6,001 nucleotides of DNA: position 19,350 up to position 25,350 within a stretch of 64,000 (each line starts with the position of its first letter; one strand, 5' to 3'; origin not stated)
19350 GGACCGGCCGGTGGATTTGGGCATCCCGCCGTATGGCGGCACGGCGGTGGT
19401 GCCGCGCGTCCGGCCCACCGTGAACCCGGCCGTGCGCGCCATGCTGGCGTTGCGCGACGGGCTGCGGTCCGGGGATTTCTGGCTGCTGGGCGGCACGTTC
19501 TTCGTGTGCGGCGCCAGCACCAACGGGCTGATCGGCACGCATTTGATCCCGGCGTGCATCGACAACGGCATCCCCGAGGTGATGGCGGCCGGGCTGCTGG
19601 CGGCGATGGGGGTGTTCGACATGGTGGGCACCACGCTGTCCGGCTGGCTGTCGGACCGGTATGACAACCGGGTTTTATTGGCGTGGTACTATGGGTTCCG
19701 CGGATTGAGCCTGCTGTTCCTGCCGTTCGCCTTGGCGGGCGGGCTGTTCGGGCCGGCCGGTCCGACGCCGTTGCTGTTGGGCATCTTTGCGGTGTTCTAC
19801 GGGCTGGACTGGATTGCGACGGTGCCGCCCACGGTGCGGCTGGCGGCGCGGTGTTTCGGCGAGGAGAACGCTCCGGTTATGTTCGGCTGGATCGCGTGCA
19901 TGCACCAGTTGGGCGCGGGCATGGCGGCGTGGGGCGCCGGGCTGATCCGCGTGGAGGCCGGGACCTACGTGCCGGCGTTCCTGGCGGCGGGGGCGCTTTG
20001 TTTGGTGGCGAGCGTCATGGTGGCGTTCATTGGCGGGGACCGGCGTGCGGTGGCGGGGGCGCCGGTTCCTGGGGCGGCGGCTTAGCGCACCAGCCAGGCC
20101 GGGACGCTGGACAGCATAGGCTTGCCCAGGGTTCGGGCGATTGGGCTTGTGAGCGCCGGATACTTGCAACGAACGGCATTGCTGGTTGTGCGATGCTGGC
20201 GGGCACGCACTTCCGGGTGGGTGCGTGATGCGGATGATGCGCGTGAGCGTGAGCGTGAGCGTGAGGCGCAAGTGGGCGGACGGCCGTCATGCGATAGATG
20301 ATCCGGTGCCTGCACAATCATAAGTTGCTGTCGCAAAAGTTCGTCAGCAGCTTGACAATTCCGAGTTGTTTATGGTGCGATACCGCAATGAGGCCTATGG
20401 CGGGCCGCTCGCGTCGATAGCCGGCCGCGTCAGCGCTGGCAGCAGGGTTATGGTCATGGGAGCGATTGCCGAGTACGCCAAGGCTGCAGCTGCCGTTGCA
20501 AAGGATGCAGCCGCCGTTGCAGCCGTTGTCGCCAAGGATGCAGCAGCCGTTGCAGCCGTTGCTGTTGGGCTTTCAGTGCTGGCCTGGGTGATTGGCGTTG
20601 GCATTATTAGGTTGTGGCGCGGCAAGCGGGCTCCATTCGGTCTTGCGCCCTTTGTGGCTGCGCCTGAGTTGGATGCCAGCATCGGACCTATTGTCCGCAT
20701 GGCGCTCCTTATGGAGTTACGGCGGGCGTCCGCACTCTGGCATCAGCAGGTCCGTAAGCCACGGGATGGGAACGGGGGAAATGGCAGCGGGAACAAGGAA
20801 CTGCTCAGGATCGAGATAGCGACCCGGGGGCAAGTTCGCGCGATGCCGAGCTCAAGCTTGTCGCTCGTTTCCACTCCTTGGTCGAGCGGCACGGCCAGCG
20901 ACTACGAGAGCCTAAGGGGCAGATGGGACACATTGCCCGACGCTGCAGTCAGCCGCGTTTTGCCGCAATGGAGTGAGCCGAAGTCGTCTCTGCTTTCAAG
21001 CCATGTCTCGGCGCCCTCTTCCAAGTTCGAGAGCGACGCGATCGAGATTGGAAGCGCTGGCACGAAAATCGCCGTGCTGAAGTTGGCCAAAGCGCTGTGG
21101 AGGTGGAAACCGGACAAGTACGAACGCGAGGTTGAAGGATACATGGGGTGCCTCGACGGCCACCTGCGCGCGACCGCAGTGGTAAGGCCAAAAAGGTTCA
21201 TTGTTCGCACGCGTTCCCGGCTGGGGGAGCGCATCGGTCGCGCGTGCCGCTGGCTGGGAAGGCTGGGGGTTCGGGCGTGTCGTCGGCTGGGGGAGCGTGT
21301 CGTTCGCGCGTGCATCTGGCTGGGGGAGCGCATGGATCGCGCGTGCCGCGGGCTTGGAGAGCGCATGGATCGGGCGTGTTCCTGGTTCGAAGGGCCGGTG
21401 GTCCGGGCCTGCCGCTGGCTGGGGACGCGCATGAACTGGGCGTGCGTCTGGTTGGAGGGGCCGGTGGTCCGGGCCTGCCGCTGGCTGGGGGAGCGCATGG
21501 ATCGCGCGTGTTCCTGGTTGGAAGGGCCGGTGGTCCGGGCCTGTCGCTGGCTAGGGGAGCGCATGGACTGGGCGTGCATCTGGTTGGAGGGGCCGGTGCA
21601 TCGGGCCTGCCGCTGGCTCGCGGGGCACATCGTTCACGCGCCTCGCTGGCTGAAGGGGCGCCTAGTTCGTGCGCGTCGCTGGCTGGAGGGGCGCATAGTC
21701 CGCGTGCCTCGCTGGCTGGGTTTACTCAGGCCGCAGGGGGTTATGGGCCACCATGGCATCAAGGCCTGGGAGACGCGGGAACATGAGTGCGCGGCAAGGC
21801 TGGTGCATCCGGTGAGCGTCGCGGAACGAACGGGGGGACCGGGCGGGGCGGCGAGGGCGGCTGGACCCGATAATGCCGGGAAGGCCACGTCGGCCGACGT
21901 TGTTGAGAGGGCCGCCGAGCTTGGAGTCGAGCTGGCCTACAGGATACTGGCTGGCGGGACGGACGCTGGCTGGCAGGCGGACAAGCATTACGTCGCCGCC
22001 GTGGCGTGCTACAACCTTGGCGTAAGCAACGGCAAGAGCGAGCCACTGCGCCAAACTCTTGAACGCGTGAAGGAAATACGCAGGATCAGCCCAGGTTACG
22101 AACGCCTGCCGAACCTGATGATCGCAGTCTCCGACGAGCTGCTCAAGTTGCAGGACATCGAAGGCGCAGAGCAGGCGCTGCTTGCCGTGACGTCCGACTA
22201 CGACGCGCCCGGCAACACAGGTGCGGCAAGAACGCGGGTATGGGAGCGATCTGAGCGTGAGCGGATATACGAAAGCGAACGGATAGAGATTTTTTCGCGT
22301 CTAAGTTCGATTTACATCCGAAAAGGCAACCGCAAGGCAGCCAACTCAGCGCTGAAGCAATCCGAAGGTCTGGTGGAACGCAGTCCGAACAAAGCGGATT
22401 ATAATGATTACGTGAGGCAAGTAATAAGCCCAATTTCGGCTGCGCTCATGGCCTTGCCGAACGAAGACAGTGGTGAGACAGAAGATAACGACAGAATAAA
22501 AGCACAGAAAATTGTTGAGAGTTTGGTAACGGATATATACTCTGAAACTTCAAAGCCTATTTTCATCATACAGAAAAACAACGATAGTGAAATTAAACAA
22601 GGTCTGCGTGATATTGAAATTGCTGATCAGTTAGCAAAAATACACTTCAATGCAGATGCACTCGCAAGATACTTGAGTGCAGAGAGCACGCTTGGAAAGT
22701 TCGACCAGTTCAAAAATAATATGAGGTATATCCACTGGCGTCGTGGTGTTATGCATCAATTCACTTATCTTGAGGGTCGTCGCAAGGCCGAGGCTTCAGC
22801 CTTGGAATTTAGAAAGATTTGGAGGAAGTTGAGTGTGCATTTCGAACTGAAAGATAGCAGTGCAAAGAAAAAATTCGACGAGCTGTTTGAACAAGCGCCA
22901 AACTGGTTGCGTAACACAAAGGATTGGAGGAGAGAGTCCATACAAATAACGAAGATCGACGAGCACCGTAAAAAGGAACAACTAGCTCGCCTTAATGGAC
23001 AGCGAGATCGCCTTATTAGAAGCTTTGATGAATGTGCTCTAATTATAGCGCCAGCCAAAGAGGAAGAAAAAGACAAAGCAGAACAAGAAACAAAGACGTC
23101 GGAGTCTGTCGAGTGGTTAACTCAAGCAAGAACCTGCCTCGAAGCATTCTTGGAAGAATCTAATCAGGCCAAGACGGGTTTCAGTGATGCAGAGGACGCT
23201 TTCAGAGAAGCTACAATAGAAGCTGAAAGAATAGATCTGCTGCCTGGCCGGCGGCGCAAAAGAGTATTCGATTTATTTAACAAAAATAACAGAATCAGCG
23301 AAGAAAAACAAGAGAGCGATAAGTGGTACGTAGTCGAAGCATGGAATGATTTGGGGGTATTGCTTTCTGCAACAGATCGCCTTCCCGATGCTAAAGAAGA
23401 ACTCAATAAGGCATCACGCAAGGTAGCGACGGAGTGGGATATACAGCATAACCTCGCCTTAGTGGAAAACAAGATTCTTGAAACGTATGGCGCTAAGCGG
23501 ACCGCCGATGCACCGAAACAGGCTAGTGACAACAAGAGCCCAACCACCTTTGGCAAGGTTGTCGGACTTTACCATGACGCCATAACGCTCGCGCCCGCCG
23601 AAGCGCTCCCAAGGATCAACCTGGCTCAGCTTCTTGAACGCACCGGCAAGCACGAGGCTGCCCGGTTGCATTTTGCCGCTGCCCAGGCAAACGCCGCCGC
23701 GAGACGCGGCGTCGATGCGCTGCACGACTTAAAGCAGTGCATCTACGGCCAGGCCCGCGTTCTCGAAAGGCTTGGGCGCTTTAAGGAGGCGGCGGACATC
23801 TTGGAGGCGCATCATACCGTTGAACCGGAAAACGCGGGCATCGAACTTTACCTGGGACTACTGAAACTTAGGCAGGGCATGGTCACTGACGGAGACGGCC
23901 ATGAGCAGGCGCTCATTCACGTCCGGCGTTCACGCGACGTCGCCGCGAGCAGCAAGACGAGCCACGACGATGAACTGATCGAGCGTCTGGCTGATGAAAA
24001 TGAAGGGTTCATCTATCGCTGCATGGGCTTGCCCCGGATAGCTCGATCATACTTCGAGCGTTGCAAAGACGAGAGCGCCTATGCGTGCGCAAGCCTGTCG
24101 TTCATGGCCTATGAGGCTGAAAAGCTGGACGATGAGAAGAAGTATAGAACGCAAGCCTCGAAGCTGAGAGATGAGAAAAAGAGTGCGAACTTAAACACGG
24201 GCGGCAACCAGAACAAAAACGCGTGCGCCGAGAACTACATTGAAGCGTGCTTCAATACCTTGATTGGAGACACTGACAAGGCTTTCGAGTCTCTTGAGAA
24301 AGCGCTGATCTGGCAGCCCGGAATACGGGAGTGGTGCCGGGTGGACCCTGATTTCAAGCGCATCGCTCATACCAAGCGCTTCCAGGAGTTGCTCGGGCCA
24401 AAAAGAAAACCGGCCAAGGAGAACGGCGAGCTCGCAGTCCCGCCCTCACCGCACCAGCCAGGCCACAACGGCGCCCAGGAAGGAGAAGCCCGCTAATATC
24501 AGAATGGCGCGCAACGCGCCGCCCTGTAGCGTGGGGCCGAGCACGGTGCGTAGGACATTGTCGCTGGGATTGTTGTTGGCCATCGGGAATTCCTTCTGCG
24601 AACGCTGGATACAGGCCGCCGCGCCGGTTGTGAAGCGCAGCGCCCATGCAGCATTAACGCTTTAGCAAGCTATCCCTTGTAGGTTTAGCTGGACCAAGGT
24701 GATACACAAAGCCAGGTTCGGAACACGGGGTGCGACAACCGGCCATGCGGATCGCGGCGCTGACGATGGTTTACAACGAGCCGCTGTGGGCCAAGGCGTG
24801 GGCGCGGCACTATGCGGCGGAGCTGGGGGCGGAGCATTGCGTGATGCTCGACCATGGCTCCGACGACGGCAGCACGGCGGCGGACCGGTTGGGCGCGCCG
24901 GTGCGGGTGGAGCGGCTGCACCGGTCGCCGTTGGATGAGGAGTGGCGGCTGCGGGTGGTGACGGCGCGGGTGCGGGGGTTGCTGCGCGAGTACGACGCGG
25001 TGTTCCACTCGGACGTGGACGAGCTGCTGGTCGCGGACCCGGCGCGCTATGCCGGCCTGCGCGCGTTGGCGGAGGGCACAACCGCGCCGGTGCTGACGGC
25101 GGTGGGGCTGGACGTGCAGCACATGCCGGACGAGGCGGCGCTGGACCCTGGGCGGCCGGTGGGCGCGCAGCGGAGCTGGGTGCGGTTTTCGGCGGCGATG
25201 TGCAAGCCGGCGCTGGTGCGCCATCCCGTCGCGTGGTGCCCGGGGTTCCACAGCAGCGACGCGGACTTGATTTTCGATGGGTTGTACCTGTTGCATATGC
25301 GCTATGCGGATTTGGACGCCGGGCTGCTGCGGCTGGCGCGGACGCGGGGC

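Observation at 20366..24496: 1376-codon compositionally mosaic ORF: GC-rich membrane-anchored repeat head fused to an AT-rich helical/TPR-like body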

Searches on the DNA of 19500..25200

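Call 89: search_rna_families(source=window, start=19500, end=25200, threshold=evalue, max_evalue=0.1)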
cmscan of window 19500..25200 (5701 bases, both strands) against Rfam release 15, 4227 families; matches with E-value up to 0.1: 0.
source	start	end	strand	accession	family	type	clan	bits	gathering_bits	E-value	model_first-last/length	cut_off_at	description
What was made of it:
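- Tried and rejected: Rfam found no RNA family in 19.5-25.2 kb (call 89).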
